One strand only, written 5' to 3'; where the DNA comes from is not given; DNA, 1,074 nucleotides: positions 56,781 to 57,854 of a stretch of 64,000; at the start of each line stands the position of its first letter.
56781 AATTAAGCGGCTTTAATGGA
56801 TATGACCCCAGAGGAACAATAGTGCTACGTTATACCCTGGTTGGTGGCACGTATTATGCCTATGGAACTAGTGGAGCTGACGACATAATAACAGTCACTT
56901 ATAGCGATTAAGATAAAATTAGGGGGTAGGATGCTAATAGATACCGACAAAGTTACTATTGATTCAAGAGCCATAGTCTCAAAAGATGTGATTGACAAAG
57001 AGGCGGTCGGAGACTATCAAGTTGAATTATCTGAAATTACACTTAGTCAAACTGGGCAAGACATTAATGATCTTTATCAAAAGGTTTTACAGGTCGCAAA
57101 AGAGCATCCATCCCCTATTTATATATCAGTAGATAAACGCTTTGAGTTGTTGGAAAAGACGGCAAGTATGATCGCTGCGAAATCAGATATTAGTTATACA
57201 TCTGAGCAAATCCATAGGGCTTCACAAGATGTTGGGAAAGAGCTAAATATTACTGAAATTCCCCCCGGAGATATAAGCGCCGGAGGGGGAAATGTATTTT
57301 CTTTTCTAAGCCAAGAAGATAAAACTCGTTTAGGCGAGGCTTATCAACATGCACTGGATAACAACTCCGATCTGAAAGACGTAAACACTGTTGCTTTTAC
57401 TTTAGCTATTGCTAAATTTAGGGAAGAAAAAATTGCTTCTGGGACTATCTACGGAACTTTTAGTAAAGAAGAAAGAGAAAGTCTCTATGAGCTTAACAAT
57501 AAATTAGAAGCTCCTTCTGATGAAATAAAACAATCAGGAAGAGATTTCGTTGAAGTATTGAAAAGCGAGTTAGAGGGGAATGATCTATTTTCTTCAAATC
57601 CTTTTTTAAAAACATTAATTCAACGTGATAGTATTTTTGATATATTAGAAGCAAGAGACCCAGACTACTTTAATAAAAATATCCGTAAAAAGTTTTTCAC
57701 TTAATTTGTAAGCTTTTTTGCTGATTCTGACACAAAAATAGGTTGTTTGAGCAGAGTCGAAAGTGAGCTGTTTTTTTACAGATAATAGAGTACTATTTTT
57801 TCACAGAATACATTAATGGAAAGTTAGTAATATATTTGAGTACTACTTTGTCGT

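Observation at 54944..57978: AT-rich 3-kb insertion splitting the rpmE/priA pair, bounded by inverted repeats and lacking mobility genes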

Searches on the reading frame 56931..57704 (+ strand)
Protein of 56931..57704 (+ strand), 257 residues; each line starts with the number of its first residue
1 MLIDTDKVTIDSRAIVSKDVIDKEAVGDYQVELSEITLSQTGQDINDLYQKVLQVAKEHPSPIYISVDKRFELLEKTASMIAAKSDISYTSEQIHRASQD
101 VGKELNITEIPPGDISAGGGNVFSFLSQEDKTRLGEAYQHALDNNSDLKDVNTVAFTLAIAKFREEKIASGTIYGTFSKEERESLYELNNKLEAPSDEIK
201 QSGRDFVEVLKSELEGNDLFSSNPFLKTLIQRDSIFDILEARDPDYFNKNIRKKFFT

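Call 8: search_protein_families(library=pfam, proteins=[window:56931-57704:+], max_evalue=0.01)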
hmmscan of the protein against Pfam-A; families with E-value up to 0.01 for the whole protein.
window:56931-57704:+ (257 aa): 0 families

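Call 20: find_encoding_contigs(protein=window:56931-57704:+, flank=6000, max_places=8)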
Protein window:56931-57704:+ (257 aa): no gene with exactly this product is on record in the collection.

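Call 21: find_homologous_proteins(query=window:56931-57704:+, max_evalue=0.001)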
Query window:56931-57704:+ (257 aa): 2 proteins with E <= 0.001 among 541 candidates.
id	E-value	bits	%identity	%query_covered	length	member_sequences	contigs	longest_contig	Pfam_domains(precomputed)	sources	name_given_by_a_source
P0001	1.5e-159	547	100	100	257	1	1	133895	-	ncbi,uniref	ncbi:hypothetical protein [Neptunicella sp.]|uniref:hypothetical protein n=1 Tax=Neptunicella sp. Ta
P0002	8.7e-39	152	35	94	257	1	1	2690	-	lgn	-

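Call 25: find_encoding_contigs(protein=P0002, flank=8000, max_places=6)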
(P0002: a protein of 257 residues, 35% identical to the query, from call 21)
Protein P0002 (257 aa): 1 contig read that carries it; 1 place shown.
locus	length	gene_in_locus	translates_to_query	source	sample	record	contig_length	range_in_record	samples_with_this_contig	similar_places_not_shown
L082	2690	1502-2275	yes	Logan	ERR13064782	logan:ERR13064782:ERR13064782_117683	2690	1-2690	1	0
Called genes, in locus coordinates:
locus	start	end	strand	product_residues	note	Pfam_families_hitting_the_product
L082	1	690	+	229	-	?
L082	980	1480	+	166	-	-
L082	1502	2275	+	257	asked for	-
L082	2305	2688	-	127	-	?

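Call 33: find_encoding_contigs(protein=P0001, flank=4000, max_places=4)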
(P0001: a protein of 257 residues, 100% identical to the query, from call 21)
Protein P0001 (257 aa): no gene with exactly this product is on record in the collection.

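Call 54: search_dna_similar(query=window:56931-57704:+, collection=plasmids, mode=protein, max_rows=10, max_evalue=0.001)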
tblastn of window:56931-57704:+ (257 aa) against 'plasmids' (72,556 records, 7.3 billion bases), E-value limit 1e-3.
Records with a match: 1; places in all: 1; records where one place covers at least 80% of the query: 1.
Best place of each record, by identity: <60% 1.
By first word of the organism name: Glaciecola 1.
By predicted mobility (MOB-suite, as given by PLSDB): non-mobilizable 1.
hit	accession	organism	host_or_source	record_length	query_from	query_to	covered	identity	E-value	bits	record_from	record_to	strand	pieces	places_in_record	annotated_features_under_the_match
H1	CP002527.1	Glaciecola sp. 4H-3-7+YE-5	-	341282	1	233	91%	42.6%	1e-51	187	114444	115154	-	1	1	hypothetical protein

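Call 55: predict_structure(alignment_id=A4)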
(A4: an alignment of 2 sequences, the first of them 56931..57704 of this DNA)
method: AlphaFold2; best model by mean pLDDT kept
length: 257 residues; sequences in the alignment: 2
mean_pLDDT: 61.3   pTM: 0.53
mean pLDDT of the five models: 61.3, 54.6, 46.0, 45.1, 42.8
residues with pLDDT >= 90: 34; 70-90: 67; 50-70: 55; < 50: 101
segments of 3 or more residues with pLDDT < 50: 1-36, 173-177, 184-189, 193-196, 216-257
pLDDT, mean of each block of 10 residues (from residue 1): 28 33 32 50 87 87 83 92 91 92 85 60 77 80 70 70 69 50 49 48 56 51 47 37 30 32
secondary structure, 60 per line:
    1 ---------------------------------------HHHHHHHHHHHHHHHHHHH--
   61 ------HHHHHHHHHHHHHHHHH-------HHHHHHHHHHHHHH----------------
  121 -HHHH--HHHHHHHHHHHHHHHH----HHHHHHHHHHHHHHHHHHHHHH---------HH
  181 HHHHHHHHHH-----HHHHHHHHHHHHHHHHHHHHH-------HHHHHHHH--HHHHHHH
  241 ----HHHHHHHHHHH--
elements in order: H40-58 H67-83 H91-104 H122-125 H128-143 H148-169 H179-190 H196-216 H224-231 H234-240 H245-255

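Call 56: get_annotated_region(hit=H1, flank=6000)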
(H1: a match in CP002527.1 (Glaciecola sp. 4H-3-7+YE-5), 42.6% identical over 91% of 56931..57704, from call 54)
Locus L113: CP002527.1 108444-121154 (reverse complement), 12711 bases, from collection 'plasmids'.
description: Glaciecola sp. 4H-3-7+YE-5 plasmid pGLAAG01, complete sequence
organism: Glaciecola sp. 4H-3-7+YE-5 (NCBI taxid 983545)
taxonomy: Bacteria; Pseudomonadota; Gammaproteobacteria; Alteromonadales; Alteromonadaceae; Glaciecola; Glaciecola sp. 4H-3-7+YE-5
host: -; source: -; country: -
typing (MOB-suite, as given by PLSDB): non-mobilizable; replicon rep_cluster_767; mating-pair formation MPF_I
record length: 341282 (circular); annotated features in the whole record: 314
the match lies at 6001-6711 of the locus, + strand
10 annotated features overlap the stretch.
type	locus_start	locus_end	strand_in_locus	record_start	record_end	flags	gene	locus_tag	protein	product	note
CDS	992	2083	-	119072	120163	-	-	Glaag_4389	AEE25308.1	hypothetical protein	-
CDS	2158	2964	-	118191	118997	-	-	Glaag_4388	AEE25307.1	hypothetical protein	-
CDS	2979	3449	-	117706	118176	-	-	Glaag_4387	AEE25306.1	hypothetical protein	-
CDS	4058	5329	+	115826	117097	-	-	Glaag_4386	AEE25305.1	transposase IS4 family protein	-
CDS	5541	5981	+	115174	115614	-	-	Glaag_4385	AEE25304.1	hypothetical protein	-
CDS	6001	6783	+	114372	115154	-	-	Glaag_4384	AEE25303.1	hypothetical protein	-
CDS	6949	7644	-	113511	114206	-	-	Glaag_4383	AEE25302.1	transposase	-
CDS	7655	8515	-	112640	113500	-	-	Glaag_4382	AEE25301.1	integrase family protein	-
CDS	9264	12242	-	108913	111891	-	-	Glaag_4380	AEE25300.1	transposase Tn3 family protein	-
CDS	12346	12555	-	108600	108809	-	-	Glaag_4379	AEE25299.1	GCN5-related N-acetyltransferase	-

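Call 62: fold_search(model_id=the predicted structure, library=pdb)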
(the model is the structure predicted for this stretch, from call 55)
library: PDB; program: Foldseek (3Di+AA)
matches with E <= 10: 88; with E <= 0.001: 0
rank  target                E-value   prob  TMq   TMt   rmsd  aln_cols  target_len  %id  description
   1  8s52_M                1.7e-01  0.21  0.16  0.15  14.9       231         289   12  RNA polymerase II core initially transcribing complex with an ordered RNA of 10 nt (released 2024-04-17)
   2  8wak_R                2.2e-01  0.21  0.16  0.15  14.6       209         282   12  Structure of transcribing complex 2 (TC2), the initially transcribing complex with Pol II positioned 2nt downstream of (released 2023-12-06)
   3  7nvu_M                2.8e-01  0.16  0.17  0.15  14.6       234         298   12  RNA polymerase II core pre-initiation complex with open promoter DNA (released 2021-05-05)
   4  4bcq_D                4.1e-01  0.15  0.18  0.18  14.9       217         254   14  Structure of CDK2 in complex with cyclin A and a 2-amino-4-heteroaryl- pyrimidine inhibitor (released 2013-01-09)
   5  8s5n_M                4.1e-01  0.14  0.15  0.16  14.8       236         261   10  RNA polymerase II core initially transcribing complex with an ordered RNA of 12 nt (released 2024-04-10)
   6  7egc_R                4.3e-01  0.14  0.14  0.14  16.0       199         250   13  p53-bound TFIID-based holo PIC on HDM2 promoter (released 2021-05-12)
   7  7eg8_R                4.8e-01  0.13  0.15  0.16  14.9       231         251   13  TFIID-based core PIC on PUMA promoter (released 2021-05-05)
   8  2b9r_A                4.8e-01  0.12  0.17  0.17  15.0       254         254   11  Crystal Structure of Human Cyclin B1 (released 2006-10-17)
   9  7tjj_F                5.0e-01  0.14  0.17  0.17  46.2       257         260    9  S. cerevisiae ORC bound to 84 bp ARS1 DNA and Cdc6 (state 1) with docked Orc6 N-terminal domain (released 2022-10-05)
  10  2b9r_B                5.5e-01  0.12  0.15  0.15  14.0       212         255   13  Crystal Structure of Human Cyclin B1 (released 2006-10-17)
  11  4roc_A                5.8e-01  0.13  0.17  0.15  17.2       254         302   12  Human TFIIB-related factor 2 (Brf2) and TBP bound to U6#2 promoter (released 2015-12-30)
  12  7ena_BA               6.4e-01  0.12  0.14  0.14  16.0       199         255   13  TFIID-based PIC-Mediator holo-complex in pre-assembled state (pre-hPIC-MED) (released 2021-05-26)
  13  3tnw_D                7.0e-01  0.11  0.17  0.17  15.0       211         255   14  Structure of CDK2/cyclin A in complex with CAN508 (released 2012-02-15)
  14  2w9f_A                7.3e-01  0.13  0.17  0.17  14.0       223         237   12  Crystal Structure of CDK4 in complex with a D-type cyclin (released 2009-03-10)
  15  7edx_R                8.1e-01  0.10  0.14  0.14  16.2       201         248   13  p53-bound TFIID-based core PIC on HDM2 promoter (released 2021-05-05)
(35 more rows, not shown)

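Call 64: search_protein_representatives(alignment_id=A4)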
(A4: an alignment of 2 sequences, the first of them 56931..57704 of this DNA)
Query: 2 sequences, 262 profile positions. Proteins with E-value up to 0.001 (for the whole library): 40; up to 1e-10: 20; up to 1e-30: 7. The best 40 are listed.
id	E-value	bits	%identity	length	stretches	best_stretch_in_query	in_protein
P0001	3.1e-141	485.8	-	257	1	5-262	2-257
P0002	4.4e-138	475.5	-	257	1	1-258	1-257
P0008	8.4e-65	235.3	-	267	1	19-256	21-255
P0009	8.5e-55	202.5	-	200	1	57-254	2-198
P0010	5.4e-53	196.6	-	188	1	80-261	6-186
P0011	1.8e-37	145.6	-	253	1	5-241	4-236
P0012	5.2e-32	127.8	-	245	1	34-245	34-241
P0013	6.8e-26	107.7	-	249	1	37-245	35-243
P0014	1.6e-21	93.4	-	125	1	27-125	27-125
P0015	3.9e-21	92.1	-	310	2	37-176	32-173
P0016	2.1e-18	83.2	-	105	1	151-254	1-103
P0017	3.1e-18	82.6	-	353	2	117-239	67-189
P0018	1.3e-17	80.6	-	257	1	39-195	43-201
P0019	1.0e-16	77.6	-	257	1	36-194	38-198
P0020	2.0e-16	76.7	-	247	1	7-241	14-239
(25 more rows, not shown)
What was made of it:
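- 56931..57704 (+): ORF3, a 257-aa all-helical protein without a signal peptide. It is the conserved partner of ORF2. 40 cluster representatives at E <= 1e-3 among 1.84 billion (call 64).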

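Call 66: search_protein_families(library=pfam, alignment_id=A8, max_evalue=0.01)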
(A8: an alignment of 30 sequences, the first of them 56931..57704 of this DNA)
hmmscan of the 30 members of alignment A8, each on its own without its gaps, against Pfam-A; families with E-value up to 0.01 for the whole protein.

A. member 1, window:56931-57704:+ (257 aa): 0 families

B. families by the number of members that match (of 30 scanned): 3 families
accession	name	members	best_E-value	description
PF12433.14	PV_NSP1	1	3.1e-05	Parvovirus non-structural protein 1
PF11588.13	DUF3243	1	0.00049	Protein of unknown function (DUF3243)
PF11871.13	DUF3391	1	0.0071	Domain of unknown function (DUF3391)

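Call 67: search_solved_structures(query=A8, max_evalue=1)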
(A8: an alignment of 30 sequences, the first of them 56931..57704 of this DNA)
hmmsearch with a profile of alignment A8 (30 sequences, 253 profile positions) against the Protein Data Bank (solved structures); distinct sequences matched with E-value up to 1: 6.
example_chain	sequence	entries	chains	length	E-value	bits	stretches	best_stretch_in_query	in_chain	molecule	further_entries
3ma9_A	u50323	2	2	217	0.27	14.4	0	26-61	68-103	Transmembrane glycoprotein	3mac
2cmr_A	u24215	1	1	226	0.29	14.3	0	26-61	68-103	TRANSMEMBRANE GLYCOPROTEIN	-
2xra_A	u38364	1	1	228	0.32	14.2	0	26-61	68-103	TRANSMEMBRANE PROTEIN GP41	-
9oaa_B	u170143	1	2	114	0.66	13.1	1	42-111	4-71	Protein S100-A9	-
7nmi_B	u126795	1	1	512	0.7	13.1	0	43-90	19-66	S100P-ANXA2 chimera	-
5hyd_A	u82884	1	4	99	0.91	12.7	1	44-97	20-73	Protein S100-Z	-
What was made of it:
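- Tried and rejected: A PDB profile search gave nothing (call 67).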

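Call 68: search_protein_families(library=padloc, proteins=[window:56931-57704:+], max_evalue=0.01)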
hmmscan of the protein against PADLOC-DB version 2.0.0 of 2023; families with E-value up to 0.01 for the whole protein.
window:56931-57704:+ (257 aa): 0 families

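Call 85: search_protein_families(library=ncbifam, proteins=[window:56931-57704:+], max_evalue=0.01)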
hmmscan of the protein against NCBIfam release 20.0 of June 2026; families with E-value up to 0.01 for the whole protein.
window:56931-57704:+ (257 aa): 0 families

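Call 87: search_protein_families(library=phrogs, proteins=[window:56931-57704:+], max_evalue=0.01)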
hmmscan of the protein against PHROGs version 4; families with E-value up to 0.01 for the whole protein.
window:56931-57704:+ (257 aa): 0 families
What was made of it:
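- Tried and rejected: Pfam, NCBIfam, PHROGs and PADLOC gave nothing (calls 8, 66, 68, 85, 87).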

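Call 89: find_encoding_contigs(protein=P0008, flank=6000, max_places=4)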
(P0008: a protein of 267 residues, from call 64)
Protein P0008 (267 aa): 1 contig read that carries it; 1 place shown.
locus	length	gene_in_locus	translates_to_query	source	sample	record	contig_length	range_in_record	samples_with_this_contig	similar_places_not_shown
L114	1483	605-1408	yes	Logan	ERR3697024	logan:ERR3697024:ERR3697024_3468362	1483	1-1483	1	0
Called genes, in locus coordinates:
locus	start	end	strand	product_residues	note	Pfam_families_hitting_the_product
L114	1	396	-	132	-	?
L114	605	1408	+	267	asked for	-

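Call 90: find_encoding_contigs(protein=P0011, flank=6000, max_places=4)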
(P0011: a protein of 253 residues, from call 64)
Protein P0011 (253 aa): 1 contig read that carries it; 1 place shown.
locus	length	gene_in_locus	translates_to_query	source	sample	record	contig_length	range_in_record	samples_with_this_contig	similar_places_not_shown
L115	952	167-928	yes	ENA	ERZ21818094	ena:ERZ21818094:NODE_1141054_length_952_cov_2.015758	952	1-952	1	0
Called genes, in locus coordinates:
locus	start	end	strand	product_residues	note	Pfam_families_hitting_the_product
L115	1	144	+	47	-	?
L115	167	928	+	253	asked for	-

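Call 92: find_encoding_contigs(protein=P0012, flank=6000, max_places=3)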
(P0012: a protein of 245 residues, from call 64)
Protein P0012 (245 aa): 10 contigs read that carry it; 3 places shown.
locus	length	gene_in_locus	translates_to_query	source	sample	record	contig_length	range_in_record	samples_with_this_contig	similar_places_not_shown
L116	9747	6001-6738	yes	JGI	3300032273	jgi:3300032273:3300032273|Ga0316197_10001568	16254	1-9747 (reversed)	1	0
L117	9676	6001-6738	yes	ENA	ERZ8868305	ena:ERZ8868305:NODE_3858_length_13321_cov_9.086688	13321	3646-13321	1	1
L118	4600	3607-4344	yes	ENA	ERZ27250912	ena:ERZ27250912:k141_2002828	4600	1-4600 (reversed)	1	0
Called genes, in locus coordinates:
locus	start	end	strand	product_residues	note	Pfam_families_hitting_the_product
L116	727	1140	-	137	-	PF15731:MqsA_antitoxin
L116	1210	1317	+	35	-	-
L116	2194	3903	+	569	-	PF05228:CHASE4, PF00990:GGDEF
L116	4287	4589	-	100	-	PF01381:HTH_3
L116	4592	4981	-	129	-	PF05973:Gp49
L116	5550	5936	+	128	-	-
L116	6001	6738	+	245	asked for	-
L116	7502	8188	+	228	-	-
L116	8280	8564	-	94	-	PF13031:DUF3892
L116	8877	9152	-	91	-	PF13744:HTH_37, PF12844:HTH_19, PF13560:HTH_31, PF01381:HTH_3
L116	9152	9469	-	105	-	PF05973:Gp49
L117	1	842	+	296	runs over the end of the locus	-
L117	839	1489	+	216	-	-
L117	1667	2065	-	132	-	-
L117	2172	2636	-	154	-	PF13248:Zn_ribbon_3 (weak)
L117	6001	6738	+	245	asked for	-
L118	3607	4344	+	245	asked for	-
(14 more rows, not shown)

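Call 93: find_encoding_contigs(protein=P0013, flank=6000, max_places=3)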
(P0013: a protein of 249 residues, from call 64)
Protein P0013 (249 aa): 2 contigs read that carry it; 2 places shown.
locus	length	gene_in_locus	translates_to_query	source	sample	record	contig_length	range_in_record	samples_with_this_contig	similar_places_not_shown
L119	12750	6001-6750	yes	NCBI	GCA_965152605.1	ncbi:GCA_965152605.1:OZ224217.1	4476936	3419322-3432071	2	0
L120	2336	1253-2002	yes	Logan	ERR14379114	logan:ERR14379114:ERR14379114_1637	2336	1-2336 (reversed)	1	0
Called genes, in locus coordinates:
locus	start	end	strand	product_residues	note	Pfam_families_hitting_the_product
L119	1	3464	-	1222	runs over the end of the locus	PF02463:SMC_N, PF13175:AAA_15, PF13304:AAA_21 (weak), PF13476:AAA_23, PF06470:SMC_hinge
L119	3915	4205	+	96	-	-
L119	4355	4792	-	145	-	PF01850:PIN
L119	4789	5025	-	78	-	PF04014:MazE_antitoxin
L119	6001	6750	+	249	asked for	-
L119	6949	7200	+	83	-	PF01402:RHH_1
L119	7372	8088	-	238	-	PF02401:LYTB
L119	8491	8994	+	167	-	-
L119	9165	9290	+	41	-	-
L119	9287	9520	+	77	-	PF16219:DUF4879 (weak)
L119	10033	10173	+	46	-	-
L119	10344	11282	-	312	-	PF02401:LYTB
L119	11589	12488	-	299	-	PF00215:OMPdecase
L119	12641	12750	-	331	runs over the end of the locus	PF08545:ACP_syn_III, PF08541:ACP_syn_III_C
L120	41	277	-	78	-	PF04014:MazE_antitoxin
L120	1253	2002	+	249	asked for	-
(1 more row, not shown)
